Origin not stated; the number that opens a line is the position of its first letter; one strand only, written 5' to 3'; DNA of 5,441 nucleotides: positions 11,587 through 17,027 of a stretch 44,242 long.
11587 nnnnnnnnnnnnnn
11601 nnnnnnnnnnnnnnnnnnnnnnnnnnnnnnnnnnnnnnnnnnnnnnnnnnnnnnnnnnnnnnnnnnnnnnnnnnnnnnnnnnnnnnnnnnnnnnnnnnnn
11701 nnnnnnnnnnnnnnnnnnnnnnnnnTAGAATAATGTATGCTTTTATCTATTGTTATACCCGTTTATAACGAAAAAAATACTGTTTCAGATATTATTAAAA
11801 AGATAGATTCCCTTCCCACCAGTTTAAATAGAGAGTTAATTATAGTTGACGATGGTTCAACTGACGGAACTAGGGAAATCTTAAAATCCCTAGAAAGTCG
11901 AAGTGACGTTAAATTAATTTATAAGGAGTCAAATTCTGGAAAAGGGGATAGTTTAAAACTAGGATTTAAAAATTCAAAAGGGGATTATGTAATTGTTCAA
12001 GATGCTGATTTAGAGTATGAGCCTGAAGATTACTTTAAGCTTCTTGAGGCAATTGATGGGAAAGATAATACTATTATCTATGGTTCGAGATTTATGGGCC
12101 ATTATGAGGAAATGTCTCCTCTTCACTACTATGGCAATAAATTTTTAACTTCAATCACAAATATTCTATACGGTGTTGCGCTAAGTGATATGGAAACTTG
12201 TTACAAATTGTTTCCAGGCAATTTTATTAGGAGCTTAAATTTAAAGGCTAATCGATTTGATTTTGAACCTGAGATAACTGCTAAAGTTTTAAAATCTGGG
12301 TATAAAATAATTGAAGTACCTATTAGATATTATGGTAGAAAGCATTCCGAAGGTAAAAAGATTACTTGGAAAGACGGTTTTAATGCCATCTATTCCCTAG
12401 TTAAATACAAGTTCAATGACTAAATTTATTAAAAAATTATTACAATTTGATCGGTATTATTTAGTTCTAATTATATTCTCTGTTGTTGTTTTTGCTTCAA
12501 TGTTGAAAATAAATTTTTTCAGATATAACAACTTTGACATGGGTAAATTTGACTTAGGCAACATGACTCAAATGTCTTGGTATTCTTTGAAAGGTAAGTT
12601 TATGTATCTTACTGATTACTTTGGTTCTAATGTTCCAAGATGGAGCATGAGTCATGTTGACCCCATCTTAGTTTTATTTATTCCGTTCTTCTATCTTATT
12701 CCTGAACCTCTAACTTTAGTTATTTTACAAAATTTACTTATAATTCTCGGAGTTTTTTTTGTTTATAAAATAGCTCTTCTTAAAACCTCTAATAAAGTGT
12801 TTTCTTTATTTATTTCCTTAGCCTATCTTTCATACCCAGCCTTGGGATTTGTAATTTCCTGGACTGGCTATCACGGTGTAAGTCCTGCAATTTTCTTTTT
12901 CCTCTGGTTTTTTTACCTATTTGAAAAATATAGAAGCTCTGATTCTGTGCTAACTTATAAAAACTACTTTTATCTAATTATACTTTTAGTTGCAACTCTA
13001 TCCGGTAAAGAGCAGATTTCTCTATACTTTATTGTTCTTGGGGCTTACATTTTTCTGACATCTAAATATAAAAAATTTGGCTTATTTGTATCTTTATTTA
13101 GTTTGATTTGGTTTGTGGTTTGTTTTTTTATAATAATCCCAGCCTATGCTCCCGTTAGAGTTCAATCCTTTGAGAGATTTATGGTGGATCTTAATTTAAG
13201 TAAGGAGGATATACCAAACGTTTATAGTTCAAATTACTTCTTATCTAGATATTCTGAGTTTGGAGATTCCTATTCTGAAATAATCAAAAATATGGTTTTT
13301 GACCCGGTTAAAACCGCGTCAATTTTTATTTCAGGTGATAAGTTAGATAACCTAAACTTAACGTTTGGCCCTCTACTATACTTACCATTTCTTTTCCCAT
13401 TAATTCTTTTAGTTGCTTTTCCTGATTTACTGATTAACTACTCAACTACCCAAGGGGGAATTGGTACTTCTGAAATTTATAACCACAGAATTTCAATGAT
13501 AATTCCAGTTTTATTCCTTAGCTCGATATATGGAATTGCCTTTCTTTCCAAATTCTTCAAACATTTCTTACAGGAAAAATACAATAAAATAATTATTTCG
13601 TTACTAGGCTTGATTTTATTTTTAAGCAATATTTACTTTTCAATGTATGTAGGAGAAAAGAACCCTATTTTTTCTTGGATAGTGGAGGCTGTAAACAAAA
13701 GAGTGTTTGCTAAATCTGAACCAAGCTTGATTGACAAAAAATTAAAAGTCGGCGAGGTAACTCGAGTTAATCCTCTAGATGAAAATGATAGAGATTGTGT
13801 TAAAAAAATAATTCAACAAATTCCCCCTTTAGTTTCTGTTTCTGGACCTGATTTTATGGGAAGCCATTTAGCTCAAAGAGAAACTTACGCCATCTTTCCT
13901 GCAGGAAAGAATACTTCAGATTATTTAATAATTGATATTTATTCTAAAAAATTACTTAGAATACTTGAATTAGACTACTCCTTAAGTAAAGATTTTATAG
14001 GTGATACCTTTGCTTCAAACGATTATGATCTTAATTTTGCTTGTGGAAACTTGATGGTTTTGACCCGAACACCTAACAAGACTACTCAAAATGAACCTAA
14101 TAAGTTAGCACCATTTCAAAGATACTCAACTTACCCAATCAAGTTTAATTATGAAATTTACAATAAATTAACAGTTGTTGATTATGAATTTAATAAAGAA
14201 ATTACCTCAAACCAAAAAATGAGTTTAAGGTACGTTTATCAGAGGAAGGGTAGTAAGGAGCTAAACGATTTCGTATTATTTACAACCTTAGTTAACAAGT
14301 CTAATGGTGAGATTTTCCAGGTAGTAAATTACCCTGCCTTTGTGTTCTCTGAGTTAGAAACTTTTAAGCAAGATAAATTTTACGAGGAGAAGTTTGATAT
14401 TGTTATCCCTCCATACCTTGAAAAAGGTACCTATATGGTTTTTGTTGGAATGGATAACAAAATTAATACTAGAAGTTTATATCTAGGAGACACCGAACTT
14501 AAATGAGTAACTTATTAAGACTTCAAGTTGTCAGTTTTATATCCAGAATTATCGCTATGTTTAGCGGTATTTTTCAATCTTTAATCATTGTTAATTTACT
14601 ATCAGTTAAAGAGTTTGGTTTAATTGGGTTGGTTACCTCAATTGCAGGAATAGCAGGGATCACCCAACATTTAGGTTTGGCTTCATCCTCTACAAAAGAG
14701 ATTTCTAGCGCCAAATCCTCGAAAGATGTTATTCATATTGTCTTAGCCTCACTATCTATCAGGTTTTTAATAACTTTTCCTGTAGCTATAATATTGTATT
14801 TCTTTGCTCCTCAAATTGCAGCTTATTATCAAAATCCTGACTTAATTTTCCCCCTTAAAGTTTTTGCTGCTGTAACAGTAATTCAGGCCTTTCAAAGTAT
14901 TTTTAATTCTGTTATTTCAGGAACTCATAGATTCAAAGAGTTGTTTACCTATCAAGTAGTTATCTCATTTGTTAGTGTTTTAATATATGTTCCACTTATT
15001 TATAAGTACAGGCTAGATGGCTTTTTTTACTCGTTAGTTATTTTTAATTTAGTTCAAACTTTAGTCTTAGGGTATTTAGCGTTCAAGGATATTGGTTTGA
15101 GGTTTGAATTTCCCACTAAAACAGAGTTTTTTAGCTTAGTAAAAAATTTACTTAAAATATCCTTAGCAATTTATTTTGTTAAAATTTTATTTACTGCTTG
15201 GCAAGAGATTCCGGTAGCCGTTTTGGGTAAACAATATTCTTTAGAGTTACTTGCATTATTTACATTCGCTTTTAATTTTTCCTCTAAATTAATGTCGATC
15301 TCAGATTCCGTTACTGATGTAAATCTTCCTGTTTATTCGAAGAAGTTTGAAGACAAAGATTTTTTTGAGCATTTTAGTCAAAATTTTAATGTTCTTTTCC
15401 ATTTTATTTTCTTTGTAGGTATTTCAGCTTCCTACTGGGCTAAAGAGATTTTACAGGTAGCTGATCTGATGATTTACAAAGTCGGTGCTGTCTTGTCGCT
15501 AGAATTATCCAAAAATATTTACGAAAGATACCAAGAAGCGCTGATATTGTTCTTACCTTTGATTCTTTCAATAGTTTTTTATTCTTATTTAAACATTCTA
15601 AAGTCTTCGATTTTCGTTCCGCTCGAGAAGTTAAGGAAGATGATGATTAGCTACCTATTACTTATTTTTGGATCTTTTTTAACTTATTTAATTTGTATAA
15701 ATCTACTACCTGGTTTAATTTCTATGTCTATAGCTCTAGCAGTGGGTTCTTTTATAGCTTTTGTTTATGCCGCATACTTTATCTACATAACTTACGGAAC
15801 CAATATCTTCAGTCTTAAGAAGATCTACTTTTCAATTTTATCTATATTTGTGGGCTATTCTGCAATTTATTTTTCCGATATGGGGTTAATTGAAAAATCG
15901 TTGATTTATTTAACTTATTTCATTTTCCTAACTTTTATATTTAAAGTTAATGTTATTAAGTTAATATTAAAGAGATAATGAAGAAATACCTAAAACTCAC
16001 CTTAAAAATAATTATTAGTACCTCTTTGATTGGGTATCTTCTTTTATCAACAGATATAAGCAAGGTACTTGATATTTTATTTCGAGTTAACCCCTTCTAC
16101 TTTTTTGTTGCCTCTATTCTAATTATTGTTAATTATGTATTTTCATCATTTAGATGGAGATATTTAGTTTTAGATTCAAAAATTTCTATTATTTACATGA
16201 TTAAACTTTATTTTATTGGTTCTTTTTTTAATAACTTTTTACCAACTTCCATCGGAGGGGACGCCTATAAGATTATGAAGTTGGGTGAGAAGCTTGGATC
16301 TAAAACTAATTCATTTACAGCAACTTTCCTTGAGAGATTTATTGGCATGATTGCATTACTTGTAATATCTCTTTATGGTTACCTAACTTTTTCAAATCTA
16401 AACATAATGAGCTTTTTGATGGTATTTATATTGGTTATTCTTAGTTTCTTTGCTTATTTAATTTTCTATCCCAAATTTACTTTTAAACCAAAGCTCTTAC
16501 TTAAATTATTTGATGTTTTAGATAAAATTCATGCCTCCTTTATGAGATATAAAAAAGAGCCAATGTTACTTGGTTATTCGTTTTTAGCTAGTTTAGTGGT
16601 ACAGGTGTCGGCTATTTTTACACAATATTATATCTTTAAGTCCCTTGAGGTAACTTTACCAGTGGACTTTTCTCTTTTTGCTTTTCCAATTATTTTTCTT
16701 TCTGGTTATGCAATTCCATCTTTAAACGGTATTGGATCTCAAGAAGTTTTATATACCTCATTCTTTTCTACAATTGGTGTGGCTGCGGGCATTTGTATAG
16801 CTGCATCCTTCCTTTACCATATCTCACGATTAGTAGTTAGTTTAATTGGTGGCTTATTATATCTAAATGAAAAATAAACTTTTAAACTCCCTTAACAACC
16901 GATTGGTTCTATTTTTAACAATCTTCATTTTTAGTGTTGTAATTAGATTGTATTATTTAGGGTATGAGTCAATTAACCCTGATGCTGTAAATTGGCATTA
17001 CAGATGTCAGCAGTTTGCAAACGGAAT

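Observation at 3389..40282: About 37-kb, almost unidirectional glycan super-locus with roughly 21 glycosyltransferase domains, six of them GT-C-type membrane enzymes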

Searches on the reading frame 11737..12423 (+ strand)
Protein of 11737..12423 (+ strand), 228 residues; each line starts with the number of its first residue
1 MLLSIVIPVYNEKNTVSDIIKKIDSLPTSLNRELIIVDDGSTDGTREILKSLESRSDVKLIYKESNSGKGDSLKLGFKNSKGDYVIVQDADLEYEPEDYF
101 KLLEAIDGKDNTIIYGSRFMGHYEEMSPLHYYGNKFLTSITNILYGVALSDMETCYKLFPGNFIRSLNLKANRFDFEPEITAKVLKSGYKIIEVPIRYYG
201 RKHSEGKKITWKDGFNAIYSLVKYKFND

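Call 4: search_protein_families(library=pfam, proteins=[window:11737-12423:+], max_evalue=0.01)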
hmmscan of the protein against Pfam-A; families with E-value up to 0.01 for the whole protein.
window:11737-12423:+ (228 aa): 4 families
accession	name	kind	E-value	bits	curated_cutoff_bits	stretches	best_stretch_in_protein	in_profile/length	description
PF00535.33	Glycos_transf_2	-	1.4e-32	113.3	23.3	1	4-126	1-123/168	Glycosyl transferase family 2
PF10111.15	Glyco_tranf_2_2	-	9.3e-09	35.6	27.3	1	4-106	1-106/276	Glycosyltransferase like family 2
PF13641.12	Glyco_tranf_2_3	-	3.1e-05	24.5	27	1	3-94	3-99/230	Glycosyltransferase like family 2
PF13704.12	Glyco_tranf_2_4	-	0.0004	21.3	27.5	1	32-91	20-81/98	Glycosyl transferase family 2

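Call 23: search_protein_families(library=ncbifam, proteins=[window:11737-12423:+], max_evalue=0.001)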
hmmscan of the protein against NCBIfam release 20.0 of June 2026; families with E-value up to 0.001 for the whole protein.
window:11737-12423:+ (228 aa): 25 families
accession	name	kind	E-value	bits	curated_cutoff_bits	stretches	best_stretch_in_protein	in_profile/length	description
TIGR04182.1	glyco_TIGR04182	equivalog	6.7e-32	111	325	1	4-223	3-216/293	S-layer glycoprotein N-glycosyltransferase AglJ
TIGR03937.1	PgaC_IcaA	equivalog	1.7e-17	63.5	422.3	1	3-92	47-136/407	poly-beta-1,6-N-acetyl-D-glucosamine synthase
NF007986.1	PRK10714.1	equivalog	5.5e-17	61.7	529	1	3-222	8-223/316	undecaprenyl-phosphate 4-deoxy-4-formamido-L-arabinose transferase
TIGR04283.1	glyco_like_mftF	equivalog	1.9e-16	60.3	182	1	3-146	1-137/221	TIGR04283 family arsenosugar biosynthesis glycosyltransferase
NF007482.0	PRK10073.1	equivalog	1e-15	57.6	423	1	2-106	7-110/334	glycosyltransferase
NF041391.1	DPhHxTase_Halo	equivalog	1.9e-15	56.4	375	1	9-203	3-188/213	dolichyl-phosphate hexose transferase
NF047683.1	TeichurnBiosyTuaG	equivalog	2.2e-15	57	400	1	2-115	7-120/252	teichuronic acid biosynthesis protein TuaG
NF047588.1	GlcsyltransPgfSStrep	equivalog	2.4e-15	56.5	500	1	1-167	1-167/308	glycosyltransferase PgfS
NF058614.1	PPMAGASynPpgS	equivalog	2.7e-14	53.1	370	1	5-218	4-216/226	polyprenyl-phospho-N-acetylgalactosaminyl synthase PpgS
NF041875.1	EPS_EpsD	equivalog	5.1e-13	49.1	370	1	3-117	1-115/325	exopolysaccharide biosynthesis glycosyltransferase EpsD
NF010496.0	PRK13915.1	equivalog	5.7e-13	48.6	262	1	3-94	33-129/307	glucosyl-3-phosphoglycerate synthase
TIGR03111.1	glyc2_xrt_Gpos1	hypoth_equivalog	3e-11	42.8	363.95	1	4-110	52-160/439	TIGR03111 family XrtG-associated glycosyltransferase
NF053739.1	GlytfEpsEBac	equivalog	5.9e-10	38.6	450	1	3-92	3-93/265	glycosyltransferase EpsE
TIGR03965.1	mycofact_glyco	equivalog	6.9e-10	38.4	280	1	4-96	77-169/467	mycofactocin biosynthesis glycosyltransferase MftF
NF038302.1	EPS_HpsE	equivalog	8.9e-09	34.7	300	1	3-131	3-136/307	hormogonium polysaccharide biosynthesis glycosyltransferase HpsE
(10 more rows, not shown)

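Call 84: search_solved_structures(query=window:11737-12420:+, max_evalue=0.001)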
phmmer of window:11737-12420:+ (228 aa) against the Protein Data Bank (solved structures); distinct sequences matched with E-value up to 0.001: 30.
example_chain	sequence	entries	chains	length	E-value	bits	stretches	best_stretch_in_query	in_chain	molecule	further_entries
5mlz_A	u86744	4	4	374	1.1e-21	80.6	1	2-224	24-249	Dolichol monophosphate mannose synthase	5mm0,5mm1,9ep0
9hwj_A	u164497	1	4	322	2.5e-14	56.6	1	3-222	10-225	Undecaprenyl-phosphate 4-deoxy-4-formamido-L-arabinose transferase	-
9bhc_C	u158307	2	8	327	6.7e-14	55.2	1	3-222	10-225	Undecaprenyl-phosphate 4-deoxy-4-formamido-L-arabinose transferase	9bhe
2z87_A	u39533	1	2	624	8.1e-14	54.9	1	3-122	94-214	Chondroitin synthase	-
2z86_A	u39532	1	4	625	8.1e-14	54.9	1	3-122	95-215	Chondroitin synthase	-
8vxh_A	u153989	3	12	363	8.8e-14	54.8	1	3-222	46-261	Undecaprenyl-phosphate 4-deoxy-4-formamido-L-arabinose transferase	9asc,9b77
5eke_A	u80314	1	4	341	9.4e-11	44.9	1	3-118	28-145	Uncharacterized glycosyltransferase sll0501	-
5ekp_C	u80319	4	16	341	9.5e-11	44.9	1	3-118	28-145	Uncharacterized glycosyltransferase sll0501 | Glycosyltransferase sll0501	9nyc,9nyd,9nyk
9nye_A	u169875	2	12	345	9.8e-11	44.9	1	3-118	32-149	Glycosyltransferase sll0501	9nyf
6p61_A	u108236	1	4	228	3.2e-09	39.9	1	3-104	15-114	Glycosyltransferase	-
5tze_C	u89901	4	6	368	5.3e-08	35.9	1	2-96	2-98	Glycosyl transferase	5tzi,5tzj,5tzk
5tz8_A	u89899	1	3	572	1.2e-07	34.8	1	2-95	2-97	Glycosyl transferase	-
3ckj_A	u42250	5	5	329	7.5e-07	32.2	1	3-93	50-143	Putative uncharacterized protein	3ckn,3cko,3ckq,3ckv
8bz8_A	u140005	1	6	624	1.6e-06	31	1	3-112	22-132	Glycosyltransferase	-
4y6n_A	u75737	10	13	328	1.8e-06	30.9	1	3-93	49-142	Glucosyl-3-phosphoglycerate synthase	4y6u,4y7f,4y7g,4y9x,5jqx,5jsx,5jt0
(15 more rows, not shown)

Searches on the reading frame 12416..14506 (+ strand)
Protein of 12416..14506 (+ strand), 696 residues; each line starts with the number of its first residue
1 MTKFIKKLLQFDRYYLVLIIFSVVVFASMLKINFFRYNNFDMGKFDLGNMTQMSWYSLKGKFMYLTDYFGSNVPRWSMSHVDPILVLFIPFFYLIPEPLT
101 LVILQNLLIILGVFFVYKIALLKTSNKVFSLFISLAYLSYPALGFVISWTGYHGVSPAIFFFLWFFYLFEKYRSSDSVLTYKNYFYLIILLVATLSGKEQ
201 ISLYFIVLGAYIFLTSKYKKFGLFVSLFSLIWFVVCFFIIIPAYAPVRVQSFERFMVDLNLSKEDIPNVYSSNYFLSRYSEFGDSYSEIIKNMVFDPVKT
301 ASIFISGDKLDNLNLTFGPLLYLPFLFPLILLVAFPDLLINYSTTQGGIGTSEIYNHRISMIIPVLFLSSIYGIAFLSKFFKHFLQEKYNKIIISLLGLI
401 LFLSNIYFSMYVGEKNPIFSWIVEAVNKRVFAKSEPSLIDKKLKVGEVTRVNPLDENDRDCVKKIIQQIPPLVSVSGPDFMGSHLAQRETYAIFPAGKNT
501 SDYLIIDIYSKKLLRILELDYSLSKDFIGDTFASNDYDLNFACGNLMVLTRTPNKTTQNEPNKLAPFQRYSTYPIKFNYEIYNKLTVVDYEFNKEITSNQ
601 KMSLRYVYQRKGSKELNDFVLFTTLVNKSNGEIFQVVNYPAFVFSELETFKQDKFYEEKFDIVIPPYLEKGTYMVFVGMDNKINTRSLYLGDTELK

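Call 4: search_protein_families(library=pfam, proteins=[window:12416-14506:+], max_evalue=0.01)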
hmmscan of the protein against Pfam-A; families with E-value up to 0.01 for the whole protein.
window:12416-14506:+ (696 aa): 1 family
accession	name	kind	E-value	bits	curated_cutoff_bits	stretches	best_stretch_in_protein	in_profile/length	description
PF09852.15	DUF2079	-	1.1e-31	110.9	28.2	1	36-500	1-406/459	Predicted membrane protein (DUF2079)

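Call 8: search_protein_families(library=pfam, proteins=[window:12416-14506:+], max_evalue=10)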
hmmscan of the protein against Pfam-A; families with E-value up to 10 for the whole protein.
window:12416-14506:+ (696 aa): 1 family
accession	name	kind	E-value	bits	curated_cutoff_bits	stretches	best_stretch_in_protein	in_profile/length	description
PF09852.15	DUF2079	-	1.1e-31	110.9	28.2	1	36-500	1-406/459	Predicted membrane protein (DUF2079)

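Call 10: search_protein_families(library=ncbifam, proteins=[window:12416-14506:+], max_evalue=0.1)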
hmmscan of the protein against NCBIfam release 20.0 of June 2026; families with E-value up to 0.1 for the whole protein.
window:12416-14506:+ (696 aa): 0 families

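Call 59: search_solved_structures(query=window:12416-14503:+, max_evalue=10)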
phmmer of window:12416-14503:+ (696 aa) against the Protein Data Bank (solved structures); distinct sequences matched with E-value up to 10: 1.
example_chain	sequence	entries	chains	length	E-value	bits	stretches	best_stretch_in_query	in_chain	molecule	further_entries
9b2q_A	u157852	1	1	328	0.65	11.4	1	432-486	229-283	Pantoate--beta-alanine ligase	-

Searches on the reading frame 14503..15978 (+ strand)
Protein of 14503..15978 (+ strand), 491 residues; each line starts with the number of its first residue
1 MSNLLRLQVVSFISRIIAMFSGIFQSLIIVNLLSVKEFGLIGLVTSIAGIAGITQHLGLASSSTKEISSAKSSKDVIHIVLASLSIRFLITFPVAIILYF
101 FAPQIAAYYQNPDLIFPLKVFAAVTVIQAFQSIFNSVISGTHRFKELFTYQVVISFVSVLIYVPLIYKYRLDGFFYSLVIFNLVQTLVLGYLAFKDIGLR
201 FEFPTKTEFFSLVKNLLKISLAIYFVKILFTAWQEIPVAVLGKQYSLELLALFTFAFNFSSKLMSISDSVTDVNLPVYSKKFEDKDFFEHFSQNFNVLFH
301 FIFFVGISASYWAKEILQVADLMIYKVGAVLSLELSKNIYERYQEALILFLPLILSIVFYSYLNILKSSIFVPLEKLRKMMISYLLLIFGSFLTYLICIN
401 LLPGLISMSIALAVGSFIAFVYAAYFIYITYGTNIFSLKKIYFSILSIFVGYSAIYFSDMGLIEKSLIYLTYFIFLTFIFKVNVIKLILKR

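Call 4: search_protein_families(library=pfam, proteins=[window:14503-15978:+], max_evalue=0.01)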
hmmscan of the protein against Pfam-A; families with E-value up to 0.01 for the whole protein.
window:14503-15978:+ (491 aa): 2 families
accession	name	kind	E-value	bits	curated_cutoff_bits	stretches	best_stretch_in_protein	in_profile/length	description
PF13440.11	Polysacc_synt_3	-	5.1e-23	82.2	23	1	31-317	4-280/293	Polysaccharide biosynthesis protein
PF01943.22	Polysacc_synt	-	6.4e-13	49.2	28.2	1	10-280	7-272/274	Polysaccharide biosynthesis protein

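Call 23: search_protein_families(library=ncbifam, proteins=[window:14503-15978:+], max_evalue=0.001)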
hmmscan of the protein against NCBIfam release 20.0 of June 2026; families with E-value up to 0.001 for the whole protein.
window:14503-15978:+ (491 aa): 3 families
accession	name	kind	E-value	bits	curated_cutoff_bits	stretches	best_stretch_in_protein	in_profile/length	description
NF047674.1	TeichurnBiosyTuaB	equivalog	3.9e-09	36.1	580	1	13-290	17-285/469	teichuronic acid biosynthesis protein TuaB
NF007773.0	PRK10459.1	equivalog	9.9e-07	28.1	273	1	12-288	15-282/492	MOP flippase family protein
NF058658.1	Oglyco_Wzx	exception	4.2e-05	22.7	720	1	22-310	28-302/478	O-glycosylation flippase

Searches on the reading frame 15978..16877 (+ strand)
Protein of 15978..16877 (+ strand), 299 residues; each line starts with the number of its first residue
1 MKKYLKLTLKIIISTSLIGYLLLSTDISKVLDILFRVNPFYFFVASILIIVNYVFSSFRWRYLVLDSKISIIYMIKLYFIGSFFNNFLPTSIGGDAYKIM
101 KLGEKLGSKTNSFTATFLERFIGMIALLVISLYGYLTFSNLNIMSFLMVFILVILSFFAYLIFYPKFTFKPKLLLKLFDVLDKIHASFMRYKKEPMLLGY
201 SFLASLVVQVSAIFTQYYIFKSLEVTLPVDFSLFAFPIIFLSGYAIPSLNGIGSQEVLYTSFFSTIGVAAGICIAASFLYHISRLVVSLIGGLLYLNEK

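Call 4: search_protein_families(library=pfam, proteins=[window:15978-16877:+], max_evalue=0.01)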
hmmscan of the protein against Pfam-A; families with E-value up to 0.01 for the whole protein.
window:15978-16877:+ (299 aa): 1 family
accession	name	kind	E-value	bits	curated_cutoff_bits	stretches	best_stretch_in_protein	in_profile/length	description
PF03706.18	LPG_synthase_TM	-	2.1e-42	146.1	33.4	1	9-291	3-302/302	Lysylphosphatidylglycerol synthase TM region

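Call 10: search_protein_families(library=ncbifam, proteins=[window:15978-16877:+], max_evalue=0.1)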
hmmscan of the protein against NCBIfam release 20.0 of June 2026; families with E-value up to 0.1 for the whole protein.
window:15978-16877:+ (299 aa): 1 family
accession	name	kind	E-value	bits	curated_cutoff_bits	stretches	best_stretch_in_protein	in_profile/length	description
TIGR00374.1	TIGR00374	subfamily_domain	1e-17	64.6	43.2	1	11-293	1-308/323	flippase-like domain-containing protein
